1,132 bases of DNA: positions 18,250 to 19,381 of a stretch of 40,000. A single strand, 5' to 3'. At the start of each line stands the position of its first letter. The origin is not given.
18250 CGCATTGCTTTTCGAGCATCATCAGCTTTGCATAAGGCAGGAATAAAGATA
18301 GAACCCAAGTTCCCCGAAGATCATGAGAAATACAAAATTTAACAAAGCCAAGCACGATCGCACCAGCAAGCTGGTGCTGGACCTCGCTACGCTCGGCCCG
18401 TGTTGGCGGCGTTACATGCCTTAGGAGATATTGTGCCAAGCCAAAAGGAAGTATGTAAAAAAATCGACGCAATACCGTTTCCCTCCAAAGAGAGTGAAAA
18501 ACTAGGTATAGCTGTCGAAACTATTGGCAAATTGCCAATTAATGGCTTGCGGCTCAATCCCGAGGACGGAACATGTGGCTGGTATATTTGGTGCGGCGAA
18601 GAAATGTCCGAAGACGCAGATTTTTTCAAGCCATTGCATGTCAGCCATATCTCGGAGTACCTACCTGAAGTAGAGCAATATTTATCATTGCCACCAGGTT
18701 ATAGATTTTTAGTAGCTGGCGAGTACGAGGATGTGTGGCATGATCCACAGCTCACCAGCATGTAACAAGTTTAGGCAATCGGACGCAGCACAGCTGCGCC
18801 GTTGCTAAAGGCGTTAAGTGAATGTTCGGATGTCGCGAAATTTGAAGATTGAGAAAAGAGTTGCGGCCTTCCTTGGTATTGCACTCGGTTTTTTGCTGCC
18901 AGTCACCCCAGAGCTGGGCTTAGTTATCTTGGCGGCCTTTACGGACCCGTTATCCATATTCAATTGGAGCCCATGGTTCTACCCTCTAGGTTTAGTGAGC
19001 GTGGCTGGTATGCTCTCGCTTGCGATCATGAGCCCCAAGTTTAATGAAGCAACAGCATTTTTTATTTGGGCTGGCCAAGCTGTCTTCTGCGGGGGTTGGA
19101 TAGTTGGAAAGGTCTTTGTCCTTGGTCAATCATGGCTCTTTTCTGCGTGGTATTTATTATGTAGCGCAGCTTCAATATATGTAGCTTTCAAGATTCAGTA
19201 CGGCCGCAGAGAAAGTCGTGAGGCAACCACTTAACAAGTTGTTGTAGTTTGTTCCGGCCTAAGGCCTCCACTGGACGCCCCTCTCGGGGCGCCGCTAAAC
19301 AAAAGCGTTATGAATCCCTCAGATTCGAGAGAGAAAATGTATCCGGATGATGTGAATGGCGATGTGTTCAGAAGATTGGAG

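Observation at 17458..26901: Cassette array looks like a bank of orphan polymorphic-toxin immunity genes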

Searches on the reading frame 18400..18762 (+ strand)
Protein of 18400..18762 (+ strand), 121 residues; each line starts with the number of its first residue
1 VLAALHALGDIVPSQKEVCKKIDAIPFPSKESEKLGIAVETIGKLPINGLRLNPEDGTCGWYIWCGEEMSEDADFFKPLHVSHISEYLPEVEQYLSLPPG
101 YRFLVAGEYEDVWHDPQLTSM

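Call 5: search_protein_families(library=pfam, max_evalue=1, proteins=[window:18400-18762:+])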
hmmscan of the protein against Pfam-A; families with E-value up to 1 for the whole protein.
window:18400-18762:+ (121 aa): 1 family
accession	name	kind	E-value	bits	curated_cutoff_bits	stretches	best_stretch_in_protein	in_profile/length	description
PF24719.1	Imm33-like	-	3.6e-41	139.7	27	1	14-115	1-103/103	Imm33-like domain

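Call 56: find_homologous_proteins(query=window:18433-18762:+, max_evalue=0.001)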
Query window:18433-18762:+ (110 aa): 690 proteins with E <= 0.001 among 690 candidates; the best 120 are listed.
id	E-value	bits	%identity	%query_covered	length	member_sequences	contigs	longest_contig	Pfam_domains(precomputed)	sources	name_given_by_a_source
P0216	8.3e-65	234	91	100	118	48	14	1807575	PF24719.2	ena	-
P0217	1.8e-62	226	87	100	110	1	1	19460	PF24719.2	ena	-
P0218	7.4e-62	225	90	95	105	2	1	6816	PF24719.2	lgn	-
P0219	7.7e-62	224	85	100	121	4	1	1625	PF24719.2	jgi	jgi:hypothetical protein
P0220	7.4e-59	215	81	100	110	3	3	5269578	PF24719.2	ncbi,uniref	ncbi:hypothetical protein ACJJI5_17475 [Microbulbifer sp. EKSA008]|uniref:immunity protein Imm33 dom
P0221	2.8e-58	213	82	100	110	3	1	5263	PF24719.2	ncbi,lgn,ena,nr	ncbi:MAG: hypothetical protein H6546_00015 [Chitinophagales bacterium]|nr:hypothetical protein [Chit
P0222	4.8e-58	212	80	100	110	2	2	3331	PF24719.2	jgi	-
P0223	7.6e-58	212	81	100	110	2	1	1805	PF24719.2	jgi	-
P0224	9.9e-58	211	81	100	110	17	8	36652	PF24719.2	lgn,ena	-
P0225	1.5e-57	211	80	97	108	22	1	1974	PF24719.2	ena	-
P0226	2.5e-57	210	82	95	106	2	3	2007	PF24719.2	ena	-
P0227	8.2e-57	208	81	100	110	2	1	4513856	PF24719.2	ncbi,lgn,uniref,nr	ncbi:immunity protein Imm33 domain-containing protein [Shewanella zhangzhouensis]|uniref:immunity pr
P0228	2.0e-56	207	80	100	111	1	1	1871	PF24719.2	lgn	-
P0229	2.9e-56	206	80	100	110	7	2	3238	PF24719.2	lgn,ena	-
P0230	3.0e-56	206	79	100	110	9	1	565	PF24719.2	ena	-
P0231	2.2e-55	204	76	100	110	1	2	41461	PF24719.2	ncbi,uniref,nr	ncbi:hypothetical protein KCM76_23710 [Zooshikella marina]|uniref:immunity protein Imm33 domain-cont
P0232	2.3e-55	204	77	100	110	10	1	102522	PF24719.2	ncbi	ncbi:MAG: hypothetical protein ACI978_001801 [Oleispira sp.]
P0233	3.2e-55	203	79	98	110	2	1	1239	PF24719.2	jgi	-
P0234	6.0e-55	202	77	98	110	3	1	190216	PF24719.2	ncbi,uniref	ncbi:hypothetical protein [Motilimonas sp. KMU-193]|uniref:immunity protein Imm33 domain-containing 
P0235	1.3e-54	201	79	100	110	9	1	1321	PF24719.2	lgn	-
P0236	1.5e-54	201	78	100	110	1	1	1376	PF24719.2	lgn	-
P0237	1.8e-54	201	77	100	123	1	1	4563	PF24719.2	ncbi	-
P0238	6.2e-54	199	75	98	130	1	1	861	PF24719.2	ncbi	-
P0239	1.3e-53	198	74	100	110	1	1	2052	PF24719.2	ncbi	-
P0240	1.4e-53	198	74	99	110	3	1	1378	PF24719.2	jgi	-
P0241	3.0e-53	197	75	100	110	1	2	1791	PF24719.2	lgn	-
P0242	5.4e-53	196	75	100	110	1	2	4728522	PF24719.2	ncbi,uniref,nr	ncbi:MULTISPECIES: hypothetical protein [Shewanella]|uniref:Imm33-like domain-containing protein n=1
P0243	6.2e-53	196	75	99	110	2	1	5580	PF24719.2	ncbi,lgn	-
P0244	6.6e-53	196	76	100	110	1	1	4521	PF24719.2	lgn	-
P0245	2.9e-52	194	73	100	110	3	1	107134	PF24719.2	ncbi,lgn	-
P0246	3.0e-52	194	73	98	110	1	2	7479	PF24719.2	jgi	-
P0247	4.2e-52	193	75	100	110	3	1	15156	PF24719.2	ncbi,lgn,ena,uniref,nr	ncbi:hypothetical protein TUM3794_39350 [Shewanella colwelliana]|uniref:Imm33-like domain-containing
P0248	4.5e-52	193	73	100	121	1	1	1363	PF24719.2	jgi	-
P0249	4.5e-52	193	79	97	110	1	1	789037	PF24719.2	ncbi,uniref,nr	ncbi:hypothetical protein LZP73_08995 [Shewanella sp. AS16]|uniref:immunity protein Imm33 domain-con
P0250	6.4e-52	192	73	100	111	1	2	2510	PF24719.2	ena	-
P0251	6.5e-52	192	75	100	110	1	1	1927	PF24719.2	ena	-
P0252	1.1e-51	192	74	98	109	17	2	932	PF24719.2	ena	-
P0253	4.5e-51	190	72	100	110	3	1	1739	PF24719.2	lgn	-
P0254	6.0e-51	189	72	100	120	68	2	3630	PF24719.2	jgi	jgi:hypothetical protein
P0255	9.4e-51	189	72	98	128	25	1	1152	PF24719.2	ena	-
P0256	1.0e-50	189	71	100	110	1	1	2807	PF24719.2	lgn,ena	-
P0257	1.2e-50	188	75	94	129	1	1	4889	PF24719.2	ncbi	-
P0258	1.5e-50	188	69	98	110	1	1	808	PF24719.2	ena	-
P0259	2.6e-50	187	69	100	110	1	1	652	PF24719.2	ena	-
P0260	4.4e-50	187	72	99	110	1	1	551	PF24719.2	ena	-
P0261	5.7e-50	186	68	100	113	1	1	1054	PF24719.2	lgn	-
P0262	1.1e-49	185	69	100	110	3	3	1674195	PF24719.2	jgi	jgi:hypothetical protein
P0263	1.2e-49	185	69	97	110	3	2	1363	PF24719.2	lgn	-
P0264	1.3e-49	185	66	100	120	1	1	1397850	PF24719.2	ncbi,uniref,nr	ncbi:hypothetical protein [Thalassomonas sp. RHCl1]|uniref:immunity protein Imm33 domain-containing 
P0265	2.1e-49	184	71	99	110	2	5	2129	PF24719.2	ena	-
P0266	6.8e-49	183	65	100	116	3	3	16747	PF24719.2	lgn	-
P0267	7.9e-49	182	71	100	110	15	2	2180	PF24719.2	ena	-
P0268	1.1e-48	182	68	100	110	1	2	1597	PF24719.2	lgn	-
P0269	3.0e-48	181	72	100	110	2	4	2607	PF24719.2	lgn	-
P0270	3.4e-48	180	68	99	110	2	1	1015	PF24719.2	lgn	-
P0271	4.1e-48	180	66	100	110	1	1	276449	PF24719.2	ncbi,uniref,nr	ncbi:immunity protein Imm33 domain-containing protein [Kistimonas asteriae]|uniref:immunity protein 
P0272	1.2e-47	179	68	100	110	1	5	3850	PF24719.2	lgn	-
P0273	1.4e-47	178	68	98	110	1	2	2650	PF24719.2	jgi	jgi:hypothetical protein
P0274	2.1e-47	178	67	100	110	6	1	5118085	PF24719.2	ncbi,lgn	ncbi:hypothetical protein P4S55_20305 [Shewanella sp. PP-Sp27a-2]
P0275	2.9e-47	177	67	100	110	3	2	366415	PF24719.2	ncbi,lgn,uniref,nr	ncbi:hypothetical protein [Veronia pacifica]|uniref:Imm33-like domain-containing protein n=1 Tax=Ver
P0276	3.2e-47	177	70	98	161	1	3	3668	PF24719.2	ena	-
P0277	5.4e-47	177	69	99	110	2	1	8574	PF24719.2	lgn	-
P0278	1.4e-46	175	66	97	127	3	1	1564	PF24719.2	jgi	jgi:hypothetical protein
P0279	2.7e-46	174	65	100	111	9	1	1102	PF24719.2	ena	-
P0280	3.0e-46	174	65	100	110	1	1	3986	PF24719.2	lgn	-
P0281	4.9e-46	173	65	98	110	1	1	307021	PF24719.2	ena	-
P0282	2.5e-45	171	65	98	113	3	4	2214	PF24719.2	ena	-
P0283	3.1e-45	171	67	97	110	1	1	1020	PF24719.2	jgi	-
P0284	3.6e-45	171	65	100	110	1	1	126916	PF24719.2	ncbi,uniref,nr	uniref:immunity protein Imm33 domain-containing protein n=1 Tax=Cellvibrio fontiphilus TaxID=1815559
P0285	3.7e-45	171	69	98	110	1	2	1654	PF24719.2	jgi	-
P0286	4.1e-45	170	66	100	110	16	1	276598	PF24719.2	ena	-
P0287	4.5e-45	170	66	99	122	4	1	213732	PF24719.2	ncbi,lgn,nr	ncbi:hypothetical protein K6Y21_08195 [Motilimonas eburnea]|nr:hypothetical protein [Motilimonas ebu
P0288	4.9e-45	170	67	100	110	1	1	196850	PF24719.2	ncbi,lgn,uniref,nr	ncbi:hypothetical protein SAMN02745753_02217 [Marinomonas polaris DSM 16579]|uniref:Imm33-like domai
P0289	5.1e-45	170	63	100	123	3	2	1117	PF24719.2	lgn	-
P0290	5.1e-45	170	66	100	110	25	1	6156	PF24719.2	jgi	jgi:hypothetical protein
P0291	5.2e-45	170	80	79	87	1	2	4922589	PF24719.2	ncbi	ncbi:hypothetical protein ACJJIF_21440 [Microbulbifer sp. SSSA002]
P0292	1.0e-44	169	67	100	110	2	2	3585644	PF24719.2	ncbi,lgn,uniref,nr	ncbi:hypothetical protein CXF83_08470 [Shewanella sp. Choline-02u-19]|uniref:immunity protein Imm33 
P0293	1.5e-44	169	63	97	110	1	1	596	PF24719.2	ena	-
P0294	2.3e-44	168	64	98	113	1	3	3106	PF24719.2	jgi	jgi:hypothetical protein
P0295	3.5e-44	167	67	97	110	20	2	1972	PF24719.2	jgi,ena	-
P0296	4.3e-44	167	63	99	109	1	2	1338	PF24719.2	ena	-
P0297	5.8e-44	167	61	100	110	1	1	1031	PF24719.2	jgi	-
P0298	6.7e-44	167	64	97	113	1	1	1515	PF24719.2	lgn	-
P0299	8.5e-44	166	64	99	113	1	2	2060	PF24719.2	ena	-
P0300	1.3e-43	166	64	100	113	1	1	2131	PF24719.2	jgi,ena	-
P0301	1.7e-43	165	63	100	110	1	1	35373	PF24719.2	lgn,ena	-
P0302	1.9e-43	165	65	100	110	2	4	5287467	PF24719.2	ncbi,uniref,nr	ncbi:immunity protein Imm33 domain-containing protein [Shewanella baltica]|uniref:immunity protein I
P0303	1.9e-43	165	65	100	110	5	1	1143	PF24719.2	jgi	jgi:hypothetical protein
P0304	2.6e-43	165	64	100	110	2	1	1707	PF24719.2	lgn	-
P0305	3.0e-43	164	68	94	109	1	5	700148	PF24719.2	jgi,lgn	jgi:hypothetical protein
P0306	3.7e-43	164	64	97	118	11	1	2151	PF24719.2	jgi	jgi:hypothetical protein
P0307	3.8e-43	164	60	100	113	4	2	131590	PF24719.2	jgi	-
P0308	6.2e-43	163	62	100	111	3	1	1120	PF24719.2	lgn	-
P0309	1.0e-42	163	64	100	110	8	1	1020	PF24719.2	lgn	-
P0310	1.0e-42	163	62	100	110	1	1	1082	PF24719.2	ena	-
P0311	1.8e-42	162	64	98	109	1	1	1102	PF24719.2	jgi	-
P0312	2.6e-42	161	63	100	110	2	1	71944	PF24719.2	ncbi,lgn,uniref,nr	ncbi:hypothetical protein L1077_22080 [Pseudoalteromonas luteoviolacea]|uniref:immunity protein Imm3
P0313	3.3e-42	161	64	97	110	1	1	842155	PF24719.2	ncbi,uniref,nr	ncbi:hypothetical protein DV711_07820 [Motiliproteus coralliicola]|uniref:Imm33-like domain-containi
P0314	3.4e-42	161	61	100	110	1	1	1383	PF24719.2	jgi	-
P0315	6.4e-42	160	63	100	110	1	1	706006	PF24719.2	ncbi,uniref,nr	ncbi:hypothetical protein JF50_11695 [Pseudoalteromonas luteoviolacea]|uniref:Imm33-like domain-cont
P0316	6.6e-42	160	64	97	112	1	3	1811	PF24719.2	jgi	-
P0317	7.9e-42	160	68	92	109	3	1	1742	PF24719.2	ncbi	-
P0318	9.2e-42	160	63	95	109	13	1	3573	PF24719.2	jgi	-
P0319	1.0e-41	160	63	95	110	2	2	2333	PF24719.2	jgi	jgi:hypothetical protein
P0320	4.0e-41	158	64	98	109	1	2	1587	PF24719.2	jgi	-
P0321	5.3e-41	157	61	99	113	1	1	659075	PF24719.2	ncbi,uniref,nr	ncbi:hypothetical protein FLL45_14730 [Aliikangiella marina]|uniref:Imm33-like domain-containing pro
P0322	5.4e-41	157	63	99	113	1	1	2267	PF24719.2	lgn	-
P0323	5.9e-41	157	63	96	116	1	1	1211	PF24719.2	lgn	-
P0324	1.1e-40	156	62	98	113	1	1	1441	PF24719.2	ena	-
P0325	1.5e-40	156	76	78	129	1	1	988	PF24719.2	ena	-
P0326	1.5e-40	156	61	100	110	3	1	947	PF24719.2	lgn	-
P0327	2.3e-40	155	58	99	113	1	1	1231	PF24719.2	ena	-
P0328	2.9e-40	155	60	100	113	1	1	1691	PF24719.2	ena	-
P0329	2.9e-40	155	64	95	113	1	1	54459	PF24719.2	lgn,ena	-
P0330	3.3e-40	155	65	92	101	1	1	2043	PF24719.2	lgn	-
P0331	4.8e-40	154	63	99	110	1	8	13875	PF24719.2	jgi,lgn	jgi:hypothetical protein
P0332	5.5e-40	154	56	98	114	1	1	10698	PF24719.2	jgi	jgi:hypothetical protein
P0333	5.5e-40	154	61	100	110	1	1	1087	PF24719.2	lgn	-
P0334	7.2e-40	154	62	97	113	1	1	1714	PF24719.2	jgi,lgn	jgi:hypothetical protein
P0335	7.4e-40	154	59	99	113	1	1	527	PF24719.2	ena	-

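Call 57: find_encoding_contigs(protein=P0227, flank=7000, max_places=2)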
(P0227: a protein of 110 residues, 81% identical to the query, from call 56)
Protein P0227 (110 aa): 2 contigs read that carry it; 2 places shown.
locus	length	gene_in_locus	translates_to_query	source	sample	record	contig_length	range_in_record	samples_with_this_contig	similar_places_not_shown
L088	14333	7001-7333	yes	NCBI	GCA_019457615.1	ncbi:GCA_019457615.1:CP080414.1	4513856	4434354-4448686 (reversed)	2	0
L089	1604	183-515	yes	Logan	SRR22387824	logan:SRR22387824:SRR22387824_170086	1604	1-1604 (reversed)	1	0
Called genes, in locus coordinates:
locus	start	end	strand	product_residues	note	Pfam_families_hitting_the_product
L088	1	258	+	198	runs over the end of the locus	PF13187:Fer4_9 (faint), PF13237:Fer4_10 (faint), PF13247:Fer4_11, PF12797:Fer4_2 (weak), PF12837:Fer4_6, PF00037:Fer4, PF12838:Fer4_7 (weak)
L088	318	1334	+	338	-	PF01292:Ni_hydr_CYTB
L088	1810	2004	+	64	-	-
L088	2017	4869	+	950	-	PF04879:Molybdop_Fe4S4, PF00384:Molybdopterin, PF01568:Molydop_binding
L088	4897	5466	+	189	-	PF13187:Fer4_9 (faint), PF13247:Fer4_11, PF00037:Fer4, PF12797:Fer4_2 (weak), PF12837:Fer4_6, PF13237:Fer4_10 (weak), PF12838:Fer4_7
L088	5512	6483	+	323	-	PF01292:Ni_hydr_CYTB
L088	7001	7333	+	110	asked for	PF24719:Imm33-like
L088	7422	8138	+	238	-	-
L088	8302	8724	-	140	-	PF02566:OsmC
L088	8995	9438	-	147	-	PF22381:Staph_reg_Sar_Rot, PF01047:MarR, PF12802:MarR_2, PF13463:HTH_27 (weak)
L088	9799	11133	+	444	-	PF04055:Radical_SAM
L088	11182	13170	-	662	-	PF00990:GGDEF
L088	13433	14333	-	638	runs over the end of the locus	-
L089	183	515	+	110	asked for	PF24719:Imm33-like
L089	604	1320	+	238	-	-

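Call 58: find_encoding_contigs(protein=P0321, flank=7000, max_places=2)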
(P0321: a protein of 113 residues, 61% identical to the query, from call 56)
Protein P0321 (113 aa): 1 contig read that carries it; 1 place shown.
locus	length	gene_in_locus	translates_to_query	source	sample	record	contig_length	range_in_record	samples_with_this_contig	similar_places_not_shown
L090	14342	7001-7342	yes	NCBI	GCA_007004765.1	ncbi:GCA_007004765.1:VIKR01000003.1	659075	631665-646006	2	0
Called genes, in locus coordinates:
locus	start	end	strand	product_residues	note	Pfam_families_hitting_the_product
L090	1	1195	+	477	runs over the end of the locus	PF05598:DUF772, PF01609:DDE_Tnp_1, PF13751:DDE_Tnp_1_6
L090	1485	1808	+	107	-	-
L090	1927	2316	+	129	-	PF14081:DUF4262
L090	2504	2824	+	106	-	-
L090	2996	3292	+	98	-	-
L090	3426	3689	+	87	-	-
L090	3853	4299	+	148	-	PF00575:S1, PF18614:RNase_II_C_S1 (faint)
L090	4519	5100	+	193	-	PF14137:DUF4304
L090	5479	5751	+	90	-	-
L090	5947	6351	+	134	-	-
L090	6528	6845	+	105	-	-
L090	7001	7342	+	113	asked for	PF24719:Imm33-like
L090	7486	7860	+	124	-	-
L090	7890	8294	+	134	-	-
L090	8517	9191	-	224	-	PF11859:DUF3379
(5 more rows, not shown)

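Call 68: search_solved_structures(query=window:18433-18762:+, max_evalue=1)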
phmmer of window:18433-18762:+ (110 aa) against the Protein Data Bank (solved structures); distinct sequences matched with E-value up to 1: 0.

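Call 74: search_protein_families(library=ncbifam, max_evalue=0.01, proteins=[window:18433-18762:+])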
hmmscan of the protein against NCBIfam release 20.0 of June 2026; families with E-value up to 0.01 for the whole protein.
window:18433-18762:+ (110 aa): 0 families

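Call 82: predict_structure(alignment_id=A8)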
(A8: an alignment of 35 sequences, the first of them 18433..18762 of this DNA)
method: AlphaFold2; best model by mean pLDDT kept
length: 110 residues; sequences in the alignment: 35
mean_pLDDT: 91.4   pTM: 0.83
mean pLDDT of the five models: 91.4, 91.0, 90.7, 89.9, 88.8
residues with pLDDT >= 90: 80; 70-90: 28; 50-70: 2; < 50: 0
segments of 3 or more residues with pLDDT < 50: none
pLDDT, mean of each block of 10 residues (from residue 1): 80 91 95 95 93 92 93 94 94 93 87
secondary structure, 60 per line:
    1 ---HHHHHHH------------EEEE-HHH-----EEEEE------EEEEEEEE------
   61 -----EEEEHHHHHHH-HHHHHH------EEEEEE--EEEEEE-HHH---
elements in order: H4-10 E23-26 E36-40 E47-54 E66-69 H70-76 H78-83 E90-95 E98-103

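Call 85: fold_search(model_id=the predicted structure, library=pdb)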
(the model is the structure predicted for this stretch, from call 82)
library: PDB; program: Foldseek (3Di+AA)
matches with E <= 10: 266; with E <= 0.001: 0
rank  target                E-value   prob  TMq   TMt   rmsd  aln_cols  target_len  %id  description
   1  9d93_Lb               2.7e-01  0.11  0.22  0.22  14.9        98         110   13  Mycobacteriophage Bxb1 tail tip - Composite map and model (released 2024-09-25)
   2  9d93_La               3.8e-01  0.12  0.23  0.23  10.5        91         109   15  Mycobacteriophage Bxb1 tail tip - Composite map and model (released 2024-09-25)
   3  5kvm_A                7.6e-01  0.06  0.19  0.09  11.3       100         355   10  Extracellular region of mouse GPR56/ADGRG1 in complex with FN3 monobody (released 2016-09-28)
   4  8r8l_C                8.7e-01  0.02  0.17  0.06  13.6       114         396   10  The structure of inactivated mature tick-borne encephalitis virus (released 2024-05-22)
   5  2x5r                  1.1e+00  0.14  0.37  0.33  10.3       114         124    9  Crystal Structure of the hypothetical protein ORF126 from Pyrobaculum spherical virus (released 2010-07-28)
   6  6s8c_A                1.3e+00  0.02  0.17  0.07  12.5       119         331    8  Post-fusion conformation of the envelope protein of tick-borne encephalitis virus with longer stem (released 2020-05-20)
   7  6s8c_C                1.3e+00  0.02  0.17  0.07  12.6       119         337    8  Post-fusion conformation of the envelope protein of tick-borne encephalitis virus with longer stem (released 2020-05-20)
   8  5l4k_U                1.4e+00  0.04  0.19  0.10  12.0       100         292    9  The human 26S proteasome lid (released 2016-09-07)
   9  7qre_A                1.4e+00  0.02  0.19  0.07  11.9       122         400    8  Structure of the hetero-tetramer complex between precursor membrane protein fragment (pr) and envelope protein (E) fro (released 2022-05-25)
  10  6j5d_A                1.4e+00  0.03  0.19  0.21  11.8       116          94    9  Complex structure of MAb 4.2-scFv with louping ill virus envelope protein Domain III (released 2019-02-06)
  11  5glx                  1.4e+00  0.02  0.16  0.12  10.7        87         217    9  Crystal structure of a glycoside hydrolase from Thielavia terrestris NRRL 8126 (released 2017-04-19)
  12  1duj                  1.4e+00  0.01  0.13  0.09  13.6       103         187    8  SOLUTION STRUCTURE OF THE SPINDLE ASSEMBLY CHECKPOINT PROTEIN HUMAN MAD2 (released 2000-03-08)
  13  9cgc_U                1.8e+00  0.03  0.18  0.10  12.1       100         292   12  Yeast 26S proteasome non-substrate-engaged (S1 state) (released 2025-07-09)
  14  1svb                  1.8e+00  0.02  0.17  0.06  12.0       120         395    8  ENVELOPE GLYCOPROTEIN FROM TICK-BORNE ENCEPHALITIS VIRUS (released 1996-06-10)
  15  5zro_A                1.9e+00  0.03  0.17  0.15  12.5        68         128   15  M. smegmatis antimutator protein MutT2 in complex with 5mdCTP (released 2019-04-24)
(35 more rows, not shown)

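Call 101: find_encoding_contigs(protein=P0332, flank=7000, max_places=2)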
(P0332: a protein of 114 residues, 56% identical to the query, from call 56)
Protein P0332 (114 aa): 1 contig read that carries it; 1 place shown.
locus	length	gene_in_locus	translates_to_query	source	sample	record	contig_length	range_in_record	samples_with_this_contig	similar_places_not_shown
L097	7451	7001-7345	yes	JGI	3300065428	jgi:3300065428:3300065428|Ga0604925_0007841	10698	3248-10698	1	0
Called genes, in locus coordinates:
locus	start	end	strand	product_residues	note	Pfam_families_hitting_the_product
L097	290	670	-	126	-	-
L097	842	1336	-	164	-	PF05433:Rick_17kDa_Anti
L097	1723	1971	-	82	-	-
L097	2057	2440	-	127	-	-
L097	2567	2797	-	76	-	-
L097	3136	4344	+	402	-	PF13226:DUF4034 (faint), PF08238:Sel1 (weak)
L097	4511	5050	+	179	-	-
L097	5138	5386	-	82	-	PF20457:DUF6710 (weak)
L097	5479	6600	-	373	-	-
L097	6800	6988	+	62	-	-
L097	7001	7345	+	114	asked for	PF24719:Imm33-like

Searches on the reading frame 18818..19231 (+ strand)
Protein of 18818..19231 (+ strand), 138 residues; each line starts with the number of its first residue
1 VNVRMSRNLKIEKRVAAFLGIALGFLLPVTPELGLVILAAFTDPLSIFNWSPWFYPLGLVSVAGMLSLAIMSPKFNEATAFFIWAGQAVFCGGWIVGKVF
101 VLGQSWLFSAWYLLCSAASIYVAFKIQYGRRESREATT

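Call 5: search_protein_families(library=pfam, max_evalue=1, proteins=[window:18818-19231:+])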
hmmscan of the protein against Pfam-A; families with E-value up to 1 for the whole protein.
window:18818-19231:+ (138 aa): 1 family
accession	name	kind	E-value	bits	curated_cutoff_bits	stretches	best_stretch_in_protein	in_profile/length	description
PF17608.7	DUF5504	-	0.087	13.4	27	1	70-135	58-126/127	Family of unknown function (DUF5504)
